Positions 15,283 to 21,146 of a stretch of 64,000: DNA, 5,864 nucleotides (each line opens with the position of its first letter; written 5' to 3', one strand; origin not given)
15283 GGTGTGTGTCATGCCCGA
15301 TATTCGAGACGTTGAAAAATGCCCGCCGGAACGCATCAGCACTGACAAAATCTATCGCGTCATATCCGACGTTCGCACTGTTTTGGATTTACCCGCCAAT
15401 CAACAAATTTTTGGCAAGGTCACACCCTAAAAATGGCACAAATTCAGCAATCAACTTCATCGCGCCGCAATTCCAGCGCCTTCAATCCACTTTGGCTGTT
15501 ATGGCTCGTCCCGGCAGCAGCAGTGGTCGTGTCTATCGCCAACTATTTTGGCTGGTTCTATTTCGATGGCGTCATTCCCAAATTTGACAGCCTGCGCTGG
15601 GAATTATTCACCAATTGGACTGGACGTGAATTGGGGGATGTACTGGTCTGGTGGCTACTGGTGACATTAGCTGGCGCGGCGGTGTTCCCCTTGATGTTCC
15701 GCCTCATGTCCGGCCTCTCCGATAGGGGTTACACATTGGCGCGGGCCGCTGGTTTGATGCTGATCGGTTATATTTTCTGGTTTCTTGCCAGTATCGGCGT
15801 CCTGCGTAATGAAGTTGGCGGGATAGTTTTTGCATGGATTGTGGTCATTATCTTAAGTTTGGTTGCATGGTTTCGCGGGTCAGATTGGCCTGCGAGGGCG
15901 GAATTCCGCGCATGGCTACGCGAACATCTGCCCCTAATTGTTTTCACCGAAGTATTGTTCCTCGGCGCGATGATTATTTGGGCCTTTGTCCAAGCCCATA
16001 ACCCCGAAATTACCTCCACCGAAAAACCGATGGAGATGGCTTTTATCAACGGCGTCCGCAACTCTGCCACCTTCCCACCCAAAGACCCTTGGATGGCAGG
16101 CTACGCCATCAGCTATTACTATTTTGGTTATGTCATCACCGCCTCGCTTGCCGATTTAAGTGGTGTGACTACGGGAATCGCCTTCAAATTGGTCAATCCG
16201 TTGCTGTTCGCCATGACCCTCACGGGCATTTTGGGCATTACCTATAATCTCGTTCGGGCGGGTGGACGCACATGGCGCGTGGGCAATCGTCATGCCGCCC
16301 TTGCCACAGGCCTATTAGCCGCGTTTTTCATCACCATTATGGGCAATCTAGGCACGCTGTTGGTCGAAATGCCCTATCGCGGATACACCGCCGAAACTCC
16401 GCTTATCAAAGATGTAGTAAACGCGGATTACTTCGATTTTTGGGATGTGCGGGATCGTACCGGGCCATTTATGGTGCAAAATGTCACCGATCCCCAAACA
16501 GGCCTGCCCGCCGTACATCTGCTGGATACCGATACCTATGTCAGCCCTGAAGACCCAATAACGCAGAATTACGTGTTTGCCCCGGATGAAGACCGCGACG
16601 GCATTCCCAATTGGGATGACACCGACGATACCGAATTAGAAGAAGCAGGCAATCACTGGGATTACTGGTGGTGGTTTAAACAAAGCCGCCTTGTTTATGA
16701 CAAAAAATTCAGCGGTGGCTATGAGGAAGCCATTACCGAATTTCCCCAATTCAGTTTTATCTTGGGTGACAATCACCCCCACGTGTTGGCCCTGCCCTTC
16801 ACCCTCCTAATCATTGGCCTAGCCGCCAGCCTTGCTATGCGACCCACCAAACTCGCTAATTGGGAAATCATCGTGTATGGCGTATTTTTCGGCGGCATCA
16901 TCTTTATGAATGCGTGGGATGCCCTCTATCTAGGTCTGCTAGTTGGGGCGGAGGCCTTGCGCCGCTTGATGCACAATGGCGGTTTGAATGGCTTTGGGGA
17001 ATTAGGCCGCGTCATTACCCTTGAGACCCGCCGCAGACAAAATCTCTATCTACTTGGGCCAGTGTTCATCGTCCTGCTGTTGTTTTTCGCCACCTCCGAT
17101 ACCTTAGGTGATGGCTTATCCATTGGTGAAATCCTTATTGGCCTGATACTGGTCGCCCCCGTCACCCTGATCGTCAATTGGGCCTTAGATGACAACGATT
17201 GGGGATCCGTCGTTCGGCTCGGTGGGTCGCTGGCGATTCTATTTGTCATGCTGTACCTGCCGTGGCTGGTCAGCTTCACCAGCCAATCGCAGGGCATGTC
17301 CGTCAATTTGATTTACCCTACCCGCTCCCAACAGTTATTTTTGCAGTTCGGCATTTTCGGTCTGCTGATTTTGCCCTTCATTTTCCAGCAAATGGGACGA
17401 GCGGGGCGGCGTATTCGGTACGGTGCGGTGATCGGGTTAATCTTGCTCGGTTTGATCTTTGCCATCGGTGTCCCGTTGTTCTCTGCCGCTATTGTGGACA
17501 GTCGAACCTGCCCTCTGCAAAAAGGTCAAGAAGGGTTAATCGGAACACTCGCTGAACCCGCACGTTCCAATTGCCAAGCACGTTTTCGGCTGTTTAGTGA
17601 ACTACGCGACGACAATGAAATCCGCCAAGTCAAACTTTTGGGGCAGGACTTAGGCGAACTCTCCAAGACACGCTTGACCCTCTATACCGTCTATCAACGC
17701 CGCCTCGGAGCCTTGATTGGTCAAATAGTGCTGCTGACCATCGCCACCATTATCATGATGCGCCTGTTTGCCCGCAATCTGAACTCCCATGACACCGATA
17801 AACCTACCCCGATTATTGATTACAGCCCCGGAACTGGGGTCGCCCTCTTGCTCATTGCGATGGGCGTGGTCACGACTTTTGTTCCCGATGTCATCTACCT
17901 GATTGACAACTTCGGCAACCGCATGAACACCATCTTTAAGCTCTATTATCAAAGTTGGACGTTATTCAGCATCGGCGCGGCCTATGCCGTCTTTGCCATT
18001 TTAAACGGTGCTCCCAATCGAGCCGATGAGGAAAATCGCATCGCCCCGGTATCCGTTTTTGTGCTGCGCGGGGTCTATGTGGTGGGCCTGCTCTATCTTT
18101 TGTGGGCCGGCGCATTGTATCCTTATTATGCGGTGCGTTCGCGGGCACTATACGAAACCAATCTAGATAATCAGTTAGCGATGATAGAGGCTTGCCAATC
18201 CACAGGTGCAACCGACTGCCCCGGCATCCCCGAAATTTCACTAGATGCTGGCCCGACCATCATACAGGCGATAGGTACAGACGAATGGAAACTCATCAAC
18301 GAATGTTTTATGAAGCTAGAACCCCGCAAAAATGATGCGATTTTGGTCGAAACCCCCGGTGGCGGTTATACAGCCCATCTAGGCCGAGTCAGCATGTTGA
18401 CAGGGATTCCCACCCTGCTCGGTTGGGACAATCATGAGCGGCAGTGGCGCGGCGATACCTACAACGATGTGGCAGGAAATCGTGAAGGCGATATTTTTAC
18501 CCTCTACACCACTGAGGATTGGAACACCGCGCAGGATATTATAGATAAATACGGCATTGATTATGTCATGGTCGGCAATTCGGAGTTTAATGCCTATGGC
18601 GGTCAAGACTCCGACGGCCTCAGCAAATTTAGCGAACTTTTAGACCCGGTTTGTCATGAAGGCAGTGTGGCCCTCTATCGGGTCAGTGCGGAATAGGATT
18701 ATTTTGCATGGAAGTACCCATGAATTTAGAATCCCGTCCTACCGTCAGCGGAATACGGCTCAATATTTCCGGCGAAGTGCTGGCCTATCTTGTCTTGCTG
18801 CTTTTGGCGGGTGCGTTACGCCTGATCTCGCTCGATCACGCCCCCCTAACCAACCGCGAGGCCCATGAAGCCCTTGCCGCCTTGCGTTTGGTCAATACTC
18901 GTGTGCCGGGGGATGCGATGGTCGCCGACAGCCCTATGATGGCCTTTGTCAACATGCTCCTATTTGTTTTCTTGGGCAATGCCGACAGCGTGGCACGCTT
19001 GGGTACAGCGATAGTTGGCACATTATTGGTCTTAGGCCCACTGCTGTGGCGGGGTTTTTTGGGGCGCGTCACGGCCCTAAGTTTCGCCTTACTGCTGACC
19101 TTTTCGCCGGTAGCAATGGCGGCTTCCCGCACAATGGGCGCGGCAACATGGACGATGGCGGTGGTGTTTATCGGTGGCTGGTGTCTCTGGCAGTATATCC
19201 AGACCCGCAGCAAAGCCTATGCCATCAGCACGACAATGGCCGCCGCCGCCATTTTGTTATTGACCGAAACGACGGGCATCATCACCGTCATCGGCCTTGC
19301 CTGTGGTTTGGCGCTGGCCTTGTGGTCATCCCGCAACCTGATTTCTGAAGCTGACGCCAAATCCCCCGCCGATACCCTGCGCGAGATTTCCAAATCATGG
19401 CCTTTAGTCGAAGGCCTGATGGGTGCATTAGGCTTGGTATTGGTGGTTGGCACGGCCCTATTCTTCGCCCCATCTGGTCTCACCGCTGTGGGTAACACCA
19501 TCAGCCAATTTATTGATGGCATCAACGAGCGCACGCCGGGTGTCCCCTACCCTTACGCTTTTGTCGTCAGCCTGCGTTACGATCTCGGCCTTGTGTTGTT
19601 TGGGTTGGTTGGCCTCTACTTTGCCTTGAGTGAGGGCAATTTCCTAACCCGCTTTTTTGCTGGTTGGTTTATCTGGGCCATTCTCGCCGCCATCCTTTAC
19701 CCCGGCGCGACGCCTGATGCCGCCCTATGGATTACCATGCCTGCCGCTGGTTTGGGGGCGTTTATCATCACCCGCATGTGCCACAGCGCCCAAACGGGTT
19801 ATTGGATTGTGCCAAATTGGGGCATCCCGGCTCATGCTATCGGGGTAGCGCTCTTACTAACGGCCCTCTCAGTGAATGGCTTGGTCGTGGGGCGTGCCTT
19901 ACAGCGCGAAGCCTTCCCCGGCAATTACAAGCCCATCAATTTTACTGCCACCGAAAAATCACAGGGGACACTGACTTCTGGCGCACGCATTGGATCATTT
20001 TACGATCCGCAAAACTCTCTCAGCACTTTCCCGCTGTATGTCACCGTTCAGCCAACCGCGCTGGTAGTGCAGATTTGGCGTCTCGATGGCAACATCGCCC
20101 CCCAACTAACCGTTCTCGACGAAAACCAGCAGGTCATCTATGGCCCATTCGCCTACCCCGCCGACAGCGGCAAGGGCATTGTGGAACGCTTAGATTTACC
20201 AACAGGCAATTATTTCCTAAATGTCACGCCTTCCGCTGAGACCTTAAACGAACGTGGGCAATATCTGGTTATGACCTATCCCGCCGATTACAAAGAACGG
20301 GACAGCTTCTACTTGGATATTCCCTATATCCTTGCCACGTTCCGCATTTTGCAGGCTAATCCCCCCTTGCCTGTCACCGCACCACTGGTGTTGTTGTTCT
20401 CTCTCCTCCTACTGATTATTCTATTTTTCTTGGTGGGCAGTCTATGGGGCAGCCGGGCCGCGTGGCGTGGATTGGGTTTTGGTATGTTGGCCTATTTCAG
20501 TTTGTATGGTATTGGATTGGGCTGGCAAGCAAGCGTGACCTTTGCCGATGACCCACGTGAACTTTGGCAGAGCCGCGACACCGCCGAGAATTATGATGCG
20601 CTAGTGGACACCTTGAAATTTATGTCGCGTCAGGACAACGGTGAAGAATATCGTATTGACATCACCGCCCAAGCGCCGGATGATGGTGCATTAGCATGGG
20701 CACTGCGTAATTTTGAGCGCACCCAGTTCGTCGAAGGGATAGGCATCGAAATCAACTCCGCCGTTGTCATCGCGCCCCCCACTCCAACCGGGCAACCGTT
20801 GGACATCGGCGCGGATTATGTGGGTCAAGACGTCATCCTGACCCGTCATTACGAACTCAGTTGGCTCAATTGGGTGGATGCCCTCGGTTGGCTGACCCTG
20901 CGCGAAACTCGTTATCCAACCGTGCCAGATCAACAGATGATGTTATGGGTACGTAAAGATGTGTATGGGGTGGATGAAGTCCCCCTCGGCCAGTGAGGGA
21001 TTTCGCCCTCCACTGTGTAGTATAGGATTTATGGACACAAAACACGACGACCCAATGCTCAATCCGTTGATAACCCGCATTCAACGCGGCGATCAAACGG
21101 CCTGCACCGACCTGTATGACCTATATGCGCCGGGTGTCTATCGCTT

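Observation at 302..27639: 27-kb single-strand gene train of six giant GT-C-like membrane proteins with flippase-like, GT4, methyltransferase and ECF sigma genes: candidate undescribed envelope-glycan / glycosylation machine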

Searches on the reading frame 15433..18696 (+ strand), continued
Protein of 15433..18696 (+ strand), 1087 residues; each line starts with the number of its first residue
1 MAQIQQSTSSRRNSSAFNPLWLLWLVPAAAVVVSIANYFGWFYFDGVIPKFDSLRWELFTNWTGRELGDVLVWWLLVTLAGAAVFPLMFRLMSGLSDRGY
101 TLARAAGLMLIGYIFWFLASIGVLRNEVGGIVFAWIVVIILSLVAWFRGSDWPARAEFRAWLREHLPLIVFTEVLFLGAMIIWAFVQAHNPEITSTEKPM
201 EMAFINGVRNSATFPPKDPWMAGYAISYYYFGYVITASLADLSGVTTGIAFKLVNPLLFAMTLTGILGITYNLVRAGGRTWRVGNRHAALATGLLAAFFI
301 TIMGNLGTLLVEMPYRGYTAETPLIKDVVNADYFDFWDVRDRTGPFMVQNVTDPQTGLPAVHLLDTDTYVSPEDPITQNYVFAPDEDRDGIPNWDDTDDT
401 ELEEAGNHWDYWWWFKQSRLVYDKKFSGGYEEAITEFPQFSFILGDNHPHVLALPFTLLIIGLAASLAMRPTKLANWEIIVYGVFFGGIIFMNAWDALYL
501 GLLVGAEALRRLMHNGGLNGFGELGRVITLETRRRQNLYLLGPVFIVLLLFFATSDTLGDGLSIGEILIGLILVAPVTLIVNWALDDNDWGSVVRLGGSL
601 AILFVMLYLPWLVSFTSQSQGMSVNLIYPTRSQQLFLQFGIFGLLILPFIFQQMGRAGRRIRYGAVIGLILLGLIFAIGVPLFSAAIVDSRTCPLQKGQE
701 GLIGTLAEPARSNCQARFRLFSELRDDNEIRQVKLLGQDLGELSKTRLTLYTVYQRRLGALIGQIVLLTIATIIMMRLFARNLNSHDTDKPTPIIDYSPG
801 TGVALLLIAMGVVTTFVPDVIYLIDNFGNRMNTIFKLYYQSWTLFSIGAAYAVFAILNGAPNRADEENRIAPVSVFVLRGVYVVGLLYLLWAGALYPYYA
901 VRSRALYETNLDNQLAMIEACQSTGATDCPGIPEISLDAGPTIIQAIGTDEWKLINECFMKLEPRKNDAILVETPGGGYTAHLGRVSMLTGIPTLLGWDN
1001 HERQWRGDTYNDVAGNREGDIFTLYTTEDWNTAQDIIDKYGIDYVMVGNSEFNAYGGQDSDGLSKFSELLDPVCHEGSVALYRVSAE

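Call 91: search_protein_families(library=pfam, proteins=[L009:3890-6352:+, L014:5378-7840:+, L017:5417-7879:+, L021:5009-7471:+, L031:6290-8752:+, L035:6116-8578:+, L062:6191-8653:+, L069:7322-9784:+, L079:6497-8848:+, L045:6247-7323:+], max_evalue=0.1)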
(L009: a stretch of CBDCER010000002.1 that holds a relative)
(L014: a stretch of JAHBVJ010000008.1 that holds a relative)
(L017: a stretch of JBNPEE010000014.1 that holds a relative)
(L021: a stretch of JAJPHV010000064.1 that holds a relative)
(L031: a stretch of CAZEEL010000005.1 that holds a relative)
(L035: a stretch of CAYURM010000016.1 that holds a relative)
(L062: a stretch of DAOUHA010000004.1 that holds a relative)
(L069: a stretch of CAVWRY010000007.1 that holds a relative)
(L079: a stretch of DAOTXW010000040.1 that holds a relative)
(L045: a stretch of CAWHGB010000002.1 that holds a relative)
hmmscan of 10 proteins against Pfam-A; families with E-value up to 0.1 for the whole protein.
L009:3890-6352:+ (821 aa): 0 families

L014:5378-7840:+ (821 aa): 1 family
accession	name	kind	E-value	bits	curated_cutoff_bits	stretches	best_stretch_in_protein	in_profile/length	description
PF13231.12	PMT_2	-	7.6e-10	39.7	26.1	1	196-305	23-132/160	Dolichyl-phosphate-mannose-protein mannosyltransferase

L017:5417-7879:+ (821 aa): 1 family
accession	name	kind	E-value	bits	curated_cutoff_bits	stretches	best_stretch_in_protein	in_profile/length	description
PF13231.12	PMT_2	-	9.8e-09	36.1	26.1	1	94-196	25-127/160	Dolichyl-phosphate-mannose-protein mannosyltransferase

L021:5009-7471:+ (821 aa): 2 families
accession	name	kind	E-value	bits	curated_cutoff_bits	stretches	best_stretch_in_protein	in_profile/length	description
PF13231.12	PMT_2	-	1.1e-11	45.7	26.1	1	107-244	5-130/160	Dolichyl-phosphate-mannose-protein mannosyltransferase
PF05767.17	Pox_A14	-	0.081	13.5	27.7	0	221-266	6-49/93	Poxvirus virion envelope protein A14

L031:6290-8752:+ (821 aa): 1 family
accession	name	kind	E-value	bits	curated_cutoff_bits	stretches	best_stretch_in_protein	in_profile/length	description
PF02366.24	PMT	-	3e-05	24.2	22.7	1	81-154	81-154/245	Dolichyl-phosphate-mannose-protein mannosyltransferase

L035:6116-8578:+ (821 aa): 2 families
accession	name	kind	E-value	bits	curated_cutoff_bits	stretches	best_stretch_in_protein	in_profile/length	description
PF02366.24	PMT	-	3.4e-08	33.8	22.7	1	107-175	86-154/245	Dolichyl-phosphate-mannose-protein mannosyltransferase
PF13313.11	DUF4082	-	0.022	15.2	28.4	0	512-603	19-95/143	Domain of unknown function (DUF4082)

L062:6191-8653:+ (821 aa): 2 families
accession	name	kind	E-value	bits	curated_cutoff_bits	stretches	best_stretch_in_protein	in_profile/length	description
PF02366.24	PMT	-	3.2e-08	33.9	22.7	1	116-256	86-204/245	Dolichyl-phosphate-mannose-protein mannosyltransferase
PF13231.12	PMT_2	-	4.6e-05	24.1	26.1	1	114-185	23-93/160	Dolichyl-phosphate-mannose-protein mannosyltransferase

L069:7322-9784:+ (821 aa): 2 families
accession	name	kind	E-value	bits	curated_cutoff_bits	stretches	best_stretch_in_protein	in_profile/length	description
PF13231.12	PMT_2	-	2.2e-06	28.4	26.1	1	92-159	25-92/160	Dolichyl-phosphate-mannose-protein mannosyltransferase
PF02366.24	PMT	-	0.001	19.1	22.7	1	89-165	83-164/245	Dolichyl-phosphate-mannose-protein mannosyltransferase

L079:6497-8848:+ (784 aa): 2 families
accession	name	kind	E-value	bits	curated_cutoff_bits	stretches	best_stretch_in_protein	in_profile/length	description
PF13231.12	PMT_2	-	1.3e-16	61.7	26.1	1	94-209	23-141/160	Dolichyl-phosphate-mannose-protein mannosyltransferase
PF02366.24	PMT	-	1.7e-07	31.5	22.7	1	81-224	67-215/245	Dolichyl-phosphate-mannose-protein mannosyltransferase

L045:6247-7323:+ (359 aa): 1 family
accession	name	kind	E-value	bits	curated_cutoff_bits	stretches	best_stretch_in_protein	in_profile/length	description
PF02366.24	PMT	-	5.6e-08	33.1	22.7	1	92-248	81-225/245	Dolichyl-phosphate-mannose-protein mannosyltransferase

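Call 94: search_protein_representatives(alignment_id=A2)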
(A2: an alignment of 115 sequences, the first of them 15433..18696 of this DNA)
Query: 115 sequences, 886 profile positions. Proteins with E-value up to 0.001 (for the whole library): 8606; up to 1e-10: 6550; up to 1e-30: 3809. The best 150 are listed.
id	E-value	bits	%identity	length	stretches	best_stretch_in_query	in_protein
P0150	0.0e+00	1349.8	-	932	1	1-885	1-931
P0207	0.0e+00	1235.5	-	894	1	5-884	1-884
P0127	0.0e+00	1224.4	-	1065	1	2-885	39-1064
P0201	0.0e+00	1173.5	-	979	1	3-882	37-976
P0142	0.0e+00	1124.5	-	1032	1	2-885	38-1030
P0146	0.0e+00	1116.4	-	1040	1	4-885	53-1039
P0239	0.0e+00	1115.0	-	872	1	6-884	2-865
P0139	0.0e+00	1096.5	-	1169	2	293-884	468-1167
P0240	0.0e+00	1063.1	-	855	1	6-883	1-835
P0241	7.3e-291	983.9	-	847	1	5-884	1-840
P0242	1.6e-290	982.8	-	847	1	6-884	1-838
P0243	1.8e-289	979.3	-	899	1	5-885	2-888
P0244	6.5e-289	977.5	-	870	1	2-884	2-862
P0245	4.1e-288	974.8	-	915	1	4-884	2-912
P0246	6.0e-286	967.7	-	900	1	17-884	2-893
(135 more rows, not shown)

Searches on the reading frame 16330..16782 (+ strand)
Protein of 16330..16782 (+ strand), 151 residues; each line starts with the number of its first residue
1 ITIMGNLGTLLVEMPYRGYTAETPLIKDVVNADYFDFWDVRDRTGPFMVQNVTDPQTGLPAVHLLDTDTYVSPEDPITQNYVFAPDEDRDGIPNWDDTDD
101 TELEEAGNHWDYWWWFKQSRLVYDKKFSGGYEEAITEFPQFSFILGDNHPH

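Call 62: search_protein_families(library=pfam, proteins=[window:16330-16782:+], max_evalue=1)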
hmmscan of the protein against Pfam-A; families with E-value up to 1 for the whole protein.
window:16330-16782:+ (151 aa): 1 family
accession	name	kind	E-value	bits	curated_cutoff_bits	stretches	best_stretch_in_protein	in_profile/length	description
PF10060.15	DUF2298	-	4.6e-09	36.2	27.8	1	102-151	211-240/488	Uncharacterized membrane protein (DUF2298)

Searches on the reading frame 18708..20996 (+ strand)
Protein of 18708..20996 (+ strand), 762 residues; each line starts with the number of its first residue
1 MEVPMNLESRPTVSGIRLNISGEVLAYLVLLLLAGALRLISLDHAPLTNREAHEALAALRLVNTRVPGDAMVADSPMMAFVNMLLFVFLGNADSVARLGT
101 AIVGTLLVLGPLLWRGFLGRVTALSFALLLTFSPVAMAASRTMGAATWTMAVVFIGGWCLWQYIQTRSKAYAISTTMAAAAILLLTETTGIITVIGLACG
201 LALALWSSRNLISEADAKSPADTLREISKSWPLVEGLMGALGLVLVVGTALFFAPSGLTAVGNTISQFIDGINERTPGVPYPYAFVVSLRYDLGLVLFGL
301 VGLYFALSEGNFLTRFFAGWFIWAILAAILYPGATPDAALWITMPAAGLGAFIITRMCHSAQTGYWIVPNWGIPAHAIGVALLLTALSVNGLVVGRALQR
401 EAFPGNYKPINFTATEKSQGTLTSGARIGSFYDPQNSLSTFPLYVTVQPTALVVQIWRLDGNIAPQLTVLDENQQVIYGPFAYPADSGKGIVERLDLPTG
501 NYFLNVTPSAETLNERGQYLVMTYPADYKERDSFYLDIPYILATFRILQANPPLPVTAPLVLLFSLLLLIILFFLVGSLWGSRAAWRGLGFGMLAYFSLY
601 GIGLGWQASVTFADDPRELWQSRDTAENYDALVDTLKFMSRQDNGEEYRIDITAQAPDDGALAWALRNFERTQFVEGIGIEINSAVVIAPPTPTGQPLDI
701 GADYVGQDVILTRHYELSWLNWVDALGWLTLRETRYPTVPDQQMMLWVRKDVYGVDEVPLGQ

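Call 4: search_protein_families(library=pfam, proteins=[window:18708-20996:+], max_evalue=0.01)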
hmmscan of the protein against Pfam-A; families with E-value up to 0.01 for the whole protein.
window:18708-20996:+ (762 aa): 0 families

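Call 5: search_protein_families(library=ncbifam, proteins=[window:18708-20996:+], max_evalue=0.01)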
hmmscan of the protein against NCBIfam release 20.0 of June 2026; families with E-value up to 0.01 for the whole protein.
window:18708-20996:+ (762 aa): 1 family
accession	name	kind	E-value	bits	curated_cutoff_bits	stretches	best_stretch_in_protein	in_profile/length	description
TIGR03663.1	TIGR03663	subfamily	3.5e-24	85.6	126.25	1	27-364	4-346/435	flippase activity-associated protein Agl23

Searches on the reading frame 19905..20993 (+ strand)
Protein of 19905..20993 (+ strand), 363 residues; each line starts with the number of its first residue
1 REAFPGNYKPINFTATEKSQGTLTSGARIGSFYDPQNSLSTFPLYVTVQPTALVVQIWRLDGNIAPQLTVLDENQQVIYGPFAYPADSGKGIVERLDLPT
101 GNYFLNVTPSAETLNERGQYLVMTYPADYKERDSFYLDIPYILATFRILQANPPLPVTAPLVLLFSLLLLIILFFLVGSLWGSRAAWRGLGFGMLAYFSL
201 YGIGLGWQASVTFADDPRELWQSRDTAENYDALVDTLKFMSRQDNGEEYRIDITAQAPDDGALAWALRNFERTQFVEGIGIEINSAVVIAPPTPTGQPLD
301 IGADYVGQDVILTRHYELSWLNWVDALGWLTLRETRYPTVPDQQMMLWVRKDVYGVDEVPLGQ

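Call 62: search_protein_families(library=pfam, proteins=[window:19905-20993:+], max_evalue=1)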
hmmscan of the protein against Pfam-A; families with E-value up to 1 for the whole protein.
window:19905-20993:+ (363 aa): 1 family
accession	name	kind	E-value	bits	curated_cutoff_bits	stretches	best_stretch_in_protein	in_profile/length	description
PF13567.11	DUF4131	-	0.047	13.8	31.6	1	154-222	4-63/165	Domain of unknown function (DUF4131)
